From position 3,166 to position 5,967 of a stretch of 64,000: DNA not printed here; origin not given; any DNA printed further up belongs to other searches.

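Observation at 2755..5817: ExeA/GspA-like ATPase with periplasmic TPR + ankyrin repeats, paired with an OmpA-type peptidoglycan-binding lipoprotein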

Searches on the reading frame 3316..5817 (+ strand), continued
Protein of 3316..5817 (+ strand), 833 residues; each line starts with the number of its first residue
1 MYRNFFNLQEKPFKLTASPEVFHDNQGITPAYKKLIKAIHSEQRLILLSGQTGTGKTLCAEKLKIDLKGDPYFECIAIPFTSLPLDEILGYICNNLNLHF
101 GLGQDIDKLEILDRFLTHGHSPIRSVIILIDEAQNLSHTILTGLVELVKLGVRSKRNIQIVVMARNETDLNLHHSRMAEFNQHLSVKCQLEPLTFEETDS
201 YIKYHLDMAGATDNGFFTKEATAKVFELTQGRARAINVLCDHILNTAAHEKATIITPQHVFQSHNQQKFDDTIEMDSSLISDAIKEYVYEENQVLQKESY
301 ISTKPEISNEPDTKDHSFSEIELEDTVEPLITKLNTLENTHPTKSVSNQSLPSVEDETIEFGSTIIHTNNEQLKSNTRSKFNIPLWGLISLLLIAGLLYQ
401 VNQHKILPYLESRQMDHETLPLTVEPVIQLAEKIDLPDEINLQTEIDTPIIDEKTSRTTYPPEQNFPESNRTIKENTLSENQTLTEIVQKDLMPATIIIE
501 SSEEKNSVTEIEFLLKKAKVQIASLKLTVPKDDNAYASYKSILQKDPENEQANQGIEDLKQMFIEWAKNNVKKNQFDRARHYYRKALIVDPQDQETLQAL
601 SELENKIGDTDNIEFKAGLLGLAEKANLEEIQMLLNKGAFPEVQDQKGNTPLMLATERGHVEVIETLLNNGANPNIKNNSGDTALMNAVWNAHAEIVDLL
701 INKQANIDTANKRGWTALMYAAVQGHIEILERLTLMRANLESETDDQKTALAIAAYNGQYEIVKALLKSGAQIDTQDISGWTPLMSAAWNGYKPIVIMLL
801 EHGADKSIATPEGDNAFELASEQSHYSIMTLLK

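Call 15: find_encoding_contigs(protein=P0009, flank=8000, max_places=2)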
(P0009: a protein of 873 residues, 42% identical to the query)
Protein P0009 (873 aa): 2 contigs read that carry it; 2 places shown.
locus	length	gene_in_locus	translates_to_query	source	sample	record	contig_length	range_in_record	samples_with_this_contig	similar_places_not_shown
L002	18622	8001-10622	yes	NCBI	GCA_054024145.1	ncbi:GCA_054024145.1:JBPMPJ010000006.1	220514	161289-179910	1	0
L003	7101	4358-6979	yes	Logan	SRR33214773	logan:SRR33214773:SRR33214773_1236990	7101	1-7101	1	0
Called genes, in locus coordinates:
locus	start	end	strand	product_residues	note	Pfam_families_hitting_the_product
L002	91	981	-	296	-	PF13360:PQQ_2 (faint), PF01436:NHL (faint), PF08450:SGL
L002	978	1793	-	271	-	PF00218:IGPS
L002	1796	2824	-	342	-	PF02885:Glycos_trans_3N, PF00591:Glycos_transf_3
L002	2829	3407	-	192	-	PF00117:GATase, PF07722:Peptidase_C26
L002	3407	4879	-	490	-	PF04715:, PF00425:Chorismate_bind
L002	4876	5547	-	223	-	PF00702:Hydrolase, PF12710:HAD, PF13419:HAD_2, PF13242:Hydrolase_like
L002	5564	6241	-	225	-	PF00834:Ribul_P_3_epim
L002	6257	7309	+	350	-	PF12048:DUF3530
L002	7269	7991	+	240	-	PF00691:OmpA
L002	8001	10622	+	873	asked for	PF13401:AAA_22, PF12796:Ank_2, PF00023:Ank, PF13857:Ank_5, PF12796:Ank_2, PF12796:Ank_2, PF13857:Ank_5, PF00023:Ank, +17 more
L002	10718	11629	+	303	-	PF01145:Band_7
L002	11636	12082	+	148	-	PF01957:NfeD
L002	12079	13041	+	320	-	PF08240:ADH_N, PF00107:ADH_zinc_N, PF13602:ADH_zinc_N_2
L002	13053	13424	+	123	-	PF12158:DUF3592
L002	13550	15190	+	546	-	PF02776:TPP_enzyme_N, PF00205:TPP_enzyme_M, PF02775:TPP_enzyme_C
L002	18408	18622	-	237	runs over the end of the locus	PF00005:ABC_tran, PF13401:AAA_22 (faint), PF13304:AAA_21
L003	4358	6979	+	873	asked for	PF13401:AAA_22, PF12796:Ank_2, PF00023:Ank, PF13857:Ank_5, PF12796:Ank_2, PF12796:Ank_2, PF13857:Ank_5, PF00023:Ank, +17 more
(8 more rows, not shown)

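Call 16: find_encoding_contigs(protein=P0011, flank=8000, max_places=2)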
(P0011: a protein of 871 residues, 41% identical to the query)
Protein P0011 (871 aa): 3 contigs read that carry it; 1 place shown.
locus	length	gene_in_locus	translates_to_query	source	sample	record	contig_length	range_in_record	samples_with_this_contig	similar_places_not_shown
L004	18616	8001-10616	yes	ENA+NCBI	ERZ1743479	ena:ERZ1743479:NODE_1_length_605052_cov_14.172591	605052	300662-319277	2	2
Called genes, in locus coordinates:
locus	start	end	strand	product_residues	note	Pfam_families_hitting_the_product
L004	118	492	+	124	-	PF11333:DUF3135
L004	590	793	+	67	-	PF01197:Ribosomal_L31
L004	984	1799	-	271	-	PF00218:IGPS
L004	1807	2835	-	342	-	PF02885:Glycos_trans_3N, PF00591:Glycos_transf_3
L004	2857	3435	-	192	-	PF00117:GATase, PF07722:Peptidase_C26 (weak)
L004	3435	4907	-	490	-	PF04715:, PF00425:Chorismate_bind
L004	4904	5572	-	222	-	PF00702:Hydrolase, PF12710:HAD (weak), PF13419:HAD_2, PF13242:Hydrolase_like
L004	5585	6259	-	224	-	PF00834:Ribul_P_3_epim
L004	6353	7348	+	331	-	PF12048:DUF3530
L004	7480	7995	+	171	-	PF00691:OmpA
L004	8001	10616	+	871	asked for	PF13401:AAA_22, PF12796:Ank_2, PF12796:Ank_2, PF13857:Ank_5, PF12796:Ank_2, PF13637:Ank_4, PF12796:Ank_2, PF13857:Ank_5, +11 more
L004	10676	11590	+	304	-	PF01145:Band_7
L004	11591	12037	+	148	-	PF01957:NfeD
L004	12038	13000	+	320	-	PF08240:ADH_N, PF00107:ADH_zinc_N, PF13602:ADH_zinc_N_2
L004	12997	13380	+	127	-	PF12158:DUF3592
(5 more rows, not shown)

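Call 18: find_related_loci(query=A1, collection=genome_contigs, flank=8000)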
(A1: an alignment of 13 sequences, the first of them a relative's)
Query A1 (833 aa) in genome_contigs; peptide patterns used: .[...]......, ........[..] (x = any residue, [..] = any of these).
600 stretches matched a pattern (row limit reached: there are more); 68 encode a relative of the query (tblastn E <= 1e-3); 68 distinct loci.
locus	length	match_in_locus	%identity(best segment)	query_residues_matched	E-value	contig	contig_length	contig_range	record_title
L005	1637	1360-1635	58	1-92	1e-29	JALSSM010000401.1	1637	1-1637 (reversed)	MAG: Gammaproteobacteria bacterium isolate 356-308_metabat2_scaf2bin.056 356-308_scaffold_66893_c1, whole genome shotgun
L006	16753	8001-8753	31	1-251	9e-28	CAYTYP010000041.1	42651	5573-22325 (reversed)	MAG TPA_asm: uncultured Acidobacteriota bacterium isolate SRP192927_co7_584 genome assembly, contig: NODE_1271_length_42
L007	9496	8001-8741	30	1-244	2e-25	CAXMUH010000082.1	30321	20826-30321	MAG: uncultured Legionellaceae bacterium isolate 10C-St8-MC-01_bin.23.orig genome assembly, contig: k141_446481, whole g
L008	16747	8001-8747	31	1-250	3e-25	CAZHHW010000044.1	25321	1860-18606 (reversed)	MAG TPA_asm: uncultured Gammaproteobacteria bacterium isolate SRP193066_co2_437 genome assembly, contig: NODE_1015_lengt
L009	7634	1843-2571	29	1-244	2e-25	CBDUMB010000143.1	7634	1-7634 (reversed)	MAG TPA_asm: uncultured Pseudomonadaceae bacterium isolate SRR22808127_binner12_Refined_53 genome assembly, contig: ERZ2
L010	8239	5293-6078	28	1-263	6e-25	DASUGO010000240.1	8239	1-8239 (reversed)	MAG TPA_asm: Candidatus Krumholzibacteriia bacterium isolate SMAG_U1407 k141_1241636, whole genome shotgun sequence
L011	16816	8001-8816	27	1-294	1e-24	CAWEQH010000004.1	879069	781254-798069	MAG: uncultured Nitrospiraceae bacterium isolate MFD01872.bin.1.109 genome assembly, contig: contig_133682, whole genome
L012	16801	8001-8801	28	1-289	1e-24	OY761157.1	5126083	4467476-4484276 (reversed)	MAG: Geopsychrobacteraceae bacterium isolate 7e0229ee-3fa4-4a3a-a36e-7d24d540a0b4 genome assembly, chromosome: 1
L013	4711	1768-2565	29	2-265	1e-24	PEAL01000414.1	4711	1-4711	MAG: Deltaproteobacteria bacterium isolate ER2bin7 scaffold3641, whole genome shotgun sequence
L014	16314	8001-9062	26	1-363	1e-24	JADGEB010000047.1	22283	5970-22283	MAG: Desulfuromusa sp. isolate BB25 NODE_47_length_22283_cov_9.231469, whole genome shotgun sequence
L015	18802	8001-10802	28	1-247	1e-24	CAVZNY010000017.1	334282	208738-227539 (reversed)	MAG: uncultured delta proteobacterium isolate MFD02979.bin.2.8 genome assembly, contig: contig_69968, whole genome shotg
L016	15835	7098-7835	29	1-247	7e-26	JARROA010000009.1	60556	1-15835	MAG: Candidatus Thiodiazotropha sp. isolate Spart_138_MAG scaffold_11, whole genome shotgun sequence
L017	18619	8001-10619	42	1-833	0e+0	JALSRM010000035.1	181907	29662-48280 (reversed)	MAG: Gammaproteobacteria bacterium isolate 356-308_metabat1_scaf2bin.068 356-308_scaffold_27_c1, whole genome shotgun se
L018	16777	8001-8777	30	1-257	2e-24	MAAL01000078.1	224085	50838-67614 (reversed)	Gammaproteobacteria bacterium 42_54_T18 BD02T18_scaffold_5, whole genome shotgun sequence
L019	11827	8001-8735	30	1-247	4e-24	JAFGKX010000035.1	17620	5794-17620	MAG: Candidatus Omnitrophota bacterium isolate Zod_Metabat.364 k87_4417690, whole genome shotgun sequence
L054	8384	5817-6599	29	1-254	2e-17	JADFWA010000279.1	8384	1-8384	MAG: Proteobacteria bacterium isolate C2.bin.20 k83_2584124, whole genome shotgun sequence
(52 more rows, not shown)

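Call 20: find_encoding_contigs(protein=P0006, flank=8000, max_places=2)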
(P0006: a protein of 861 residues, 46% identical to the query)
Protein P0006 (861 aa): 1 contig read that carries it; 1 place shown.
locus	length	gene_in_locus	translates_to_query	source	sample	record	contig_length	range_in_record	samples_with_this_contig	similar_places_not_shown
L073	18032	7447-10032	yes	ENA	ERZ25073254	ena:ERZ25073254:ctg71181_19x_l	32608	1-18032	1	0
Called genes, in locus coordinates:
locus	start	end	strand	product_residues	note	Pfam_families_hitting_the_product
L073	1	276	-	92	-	?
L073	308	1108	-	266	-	PF00218:IGPS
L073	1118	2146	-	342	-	PF02885:Glycos_trans_3N, PF00591:Glycos_transf_3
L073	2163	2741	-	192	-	PF00117:GATase, PF07722:Peptidase_C26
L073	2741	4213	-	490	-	PF04715:, PF00425:Chorismate_bind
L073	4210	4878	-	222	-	PF00702:Hydrolase, PF12710:HAD, PF13419:HAD_2, PF13242:Hydrolase_like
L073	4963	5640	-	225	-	PF00834:Ribul_P_3_epim, PF01729:QRPTase_C (faint)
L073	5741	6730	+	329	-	PF12048:DUF3530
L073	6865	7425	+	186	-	PF00691:OmpA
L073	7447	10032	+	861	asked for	PF13401:AAA_22, PF12796:Ank_2, PF00023:Ank (weak), PF13857:Ank_5 (weak), PF12796:Ank_2, PF13637:Ank_4, PF12796:Ank_2, PF13857:Ank_5, +5 more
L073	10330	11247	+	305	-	PF01145:Band_7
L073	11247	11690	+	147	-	PF01957:NfeD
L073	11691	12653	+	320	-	PF08240:ADH_N, PF00107:ADH_zinc_N, PF13602:ADH_zinc_N_2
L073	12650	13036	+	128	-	PF12158:DUF3592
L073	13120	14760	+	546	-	PF02776:TPP_enzyme_N, PF00205:TPP_enzyme_M, PF02775:TPP_enzyme_C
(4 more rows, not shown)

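Call 21: find_encoding_contigs(protein=P0003, flank=8000, max_places=2)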
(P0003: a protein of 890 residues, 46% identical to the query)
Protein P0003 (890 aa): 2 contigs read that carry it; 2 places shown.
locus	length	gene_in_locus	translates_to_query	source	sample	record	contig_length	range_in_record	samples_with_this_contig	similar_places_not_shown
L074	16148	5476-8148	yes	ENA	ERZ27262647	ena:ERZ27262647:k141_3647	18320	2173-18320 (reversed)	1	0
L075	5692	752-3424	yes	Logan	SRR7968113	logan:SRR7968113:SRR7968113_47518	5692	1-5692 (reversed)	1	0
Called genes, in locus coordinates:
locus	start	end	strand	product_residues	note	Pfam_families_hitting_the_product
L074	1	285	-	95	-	?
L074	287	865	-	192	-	PF00117:GATase, PF07722:Peptidase_C26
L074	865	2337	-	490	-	PF04715:, PF00425:Chorismate_bind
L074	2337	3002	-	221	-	PF00702:Hydrolase, PF12710:HAD, PF13419:HAD_2, PF13242:Hydrolase_like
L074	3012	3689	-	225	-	PF00834:Ribul_P_3_epim, PF01729:QRPTase_C (faint)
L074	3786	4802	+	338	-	PF12048:DUF3530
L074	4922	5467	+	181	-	PF00691:OmpA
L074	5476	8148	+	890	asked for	PF13401:AAA_22, PF12796:Ank_2, PF12796:Ank_2, PF12796:Ank_2, PF12796:Ank_2, PF13637:Ank_4, PF13857:Ank_5, PF24521:Ank_KRIT1, +16 more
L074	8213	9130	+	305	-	PF01145:Band_7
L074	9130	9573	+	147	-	PF01957:NfeD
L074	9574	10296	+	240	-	PF08240:ADH_N, PF00107:ADH_zinc_N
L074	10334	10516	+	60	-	PF13602:ADH_zinc_N_2 (weak)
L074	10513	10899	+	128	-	PF12158:DUF3592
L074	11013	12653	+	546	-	PF02776:TPP_enzyme_N, PF00205:TPP_enzyme_M, PF02775:TPP_enzyme_C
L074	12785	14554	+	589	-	PF03600:CitMHS, PF02080:TrkA_C, PF06808:DctM, PF00939:Na_sulph_symp, PF03600:CitMHS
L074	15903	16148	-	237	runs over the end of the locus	PF00005:ABC_tran, PF13401:AAA_22 (weak), PF13304:AAA_21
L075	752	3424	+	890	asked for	PF13401:AAA_22, PF12796:Ank_2, PF12796:Ank_2, PF12796:Ank_2, PF12796:Ank_2, PF13637:Ank_4, PF13857:Ank_5, PF24521:Ank_KRIT1, +16 more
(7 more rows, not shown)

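Call 22: find_encoding_contigs(protein=P0010, flank=8000, max_places=2)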
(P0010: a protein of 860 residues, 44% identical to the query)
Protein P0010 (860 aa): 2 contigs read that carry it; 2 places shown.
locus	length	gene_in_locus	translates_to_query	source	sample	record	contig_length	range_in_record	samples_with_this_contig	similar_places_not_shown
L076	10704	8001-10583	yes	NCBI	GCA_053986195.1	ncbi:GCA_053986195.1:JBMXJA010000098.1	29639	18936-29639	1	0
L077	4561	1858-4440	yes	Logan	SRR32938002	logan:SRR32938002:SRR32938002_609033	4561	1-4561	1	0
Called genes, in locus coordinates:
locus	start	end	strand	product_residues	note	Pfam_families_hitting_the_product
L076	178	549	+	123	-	PF11333:DUF3135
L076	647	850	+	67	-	PF01197:Ribosomal_L31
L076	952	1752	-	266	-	PF00218:IGPS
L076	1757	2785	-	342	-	PF02885:Glycos_trans_3N, PF00591:Glycos_transf_3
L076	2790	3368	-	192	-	PF00117:GATase, PF07722:Peptidase_C26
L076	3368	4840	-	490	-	PF04715:, PF00425:Chorismate_bind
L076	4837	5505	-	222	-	PF00702:Hydrolase, PF12710:HAD, PF13419:HAD_2, PF13242:Hydrolase_like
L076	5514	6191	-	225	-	PF00834:Ribul_P_3_epim, PF01729:QRPTase_C (faint)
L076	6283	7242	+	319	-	PF12048:DUF3530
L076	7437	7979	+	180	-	PF00691:OmpA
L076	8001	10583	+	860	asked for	PF13191:AAA_16 (weak), PF13401:AAA_22, PF12796:Ank_2, PF13857:Ank_5 (weak), PF12796:Ank_2, PF12796:Ank_2, PF13637:Ank_4, PF12796:Ank_2, +7 more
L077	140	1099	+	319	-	PF12048:DUF3530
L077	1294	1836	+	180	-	PF00691:OmpA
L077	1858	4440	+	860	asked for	PF13191:AAA_16 (weak), PF13401:AAA_22, PF12796:Ank_2, PF13857:Ank_5 (weak), PF12796:Ank_2, PF12796:Ank_2, PF13637:Ank_4, PF12796:Ank_2, +7 more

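Call 24: search_protein_families(library=padloc, proteins=[window:3316-5817:+], max_evalue=0.01)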
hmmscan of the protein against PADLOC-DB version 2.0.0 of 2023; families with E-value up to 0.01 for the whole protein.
window:3316-5817:+ (833 aa): 4 families
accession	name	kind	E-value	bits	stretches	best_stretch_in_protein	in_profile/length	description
PDLC04783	PDC-M72A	-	2.6e-40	136.9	2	617-775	199-357/392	-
PDLC02908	Ankyrin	-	1.3e-27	94.5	2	642-745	730-833/880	-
PDLC02203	MzaA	-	1.1e-11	41.7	2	632-683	28-79/683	-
PDLC00914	TRIP13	-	0.0022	15.5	1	32-67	60-95/302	TRIP13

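Call 33: search_solved_structures(query=window:3316-5817:+, max_evalue=0.001)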
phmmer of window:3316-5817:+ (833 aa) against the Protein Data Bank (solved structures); distinct sequences matched with E-value up to 0.001: 454 (the best 60 are shown).
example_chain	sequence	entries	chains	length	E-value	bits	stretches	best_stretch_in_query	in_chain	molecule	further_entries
4rlv_A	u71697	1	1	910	1.1e-92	315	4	628-833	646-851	Ankyrin-1, Ankyrin-2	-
7tw3_G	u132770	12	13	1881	8.2e-86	292.2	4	625-833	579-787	Ankyrin-1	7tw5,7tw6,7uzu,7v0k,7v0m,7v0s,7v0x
5vkq_A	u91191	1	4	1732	1.1e-73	252.1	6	644-828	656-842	No mechanoreceptor potential C isoform L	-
5y4d_A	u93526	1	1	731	5.3e-73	249.8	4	632-829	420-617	Ankyrin-1,Ankyrin-2,Ankyrin-2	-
5le2_A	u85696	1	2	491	1.3e-64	222.1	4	631-807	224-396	DDD_D12_15_D12_15_D12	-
5lec_A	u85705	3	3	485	9.1e-63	216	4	631-806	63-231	DDD_D12_12_D12_12_D12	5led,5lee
6mol_A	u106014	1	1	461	3.4e-61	210.8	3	619-817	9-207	Monoextended DARPin R12 (M_R12)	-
5leb_A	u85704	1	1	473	9e-60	206.1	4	631-807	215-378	DDD_D12_06_D12_06_D12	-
5ma9_A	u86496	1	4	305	5.4e-59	203.5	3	645-806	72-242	R11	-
5ma3_A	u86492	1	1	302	1.2e-58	202.4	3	645-805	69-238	R11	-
1n11_A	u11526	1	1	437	7.6e-55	189.8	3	626-833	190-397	Ankyrin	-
5ma4_A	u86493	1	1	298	1.1e-53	186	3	619-791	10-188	K7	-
9jxq_C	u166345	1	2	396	1e-52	182.8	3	643-806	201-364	Kinase D-interacting substrate of 220 kDa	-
5mak_A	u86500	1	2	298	8.7e-52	179.7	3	645-806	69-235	R7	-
5y4f_A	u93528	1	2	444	8.3e-49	169.8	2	628-833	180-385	Ankyrin-2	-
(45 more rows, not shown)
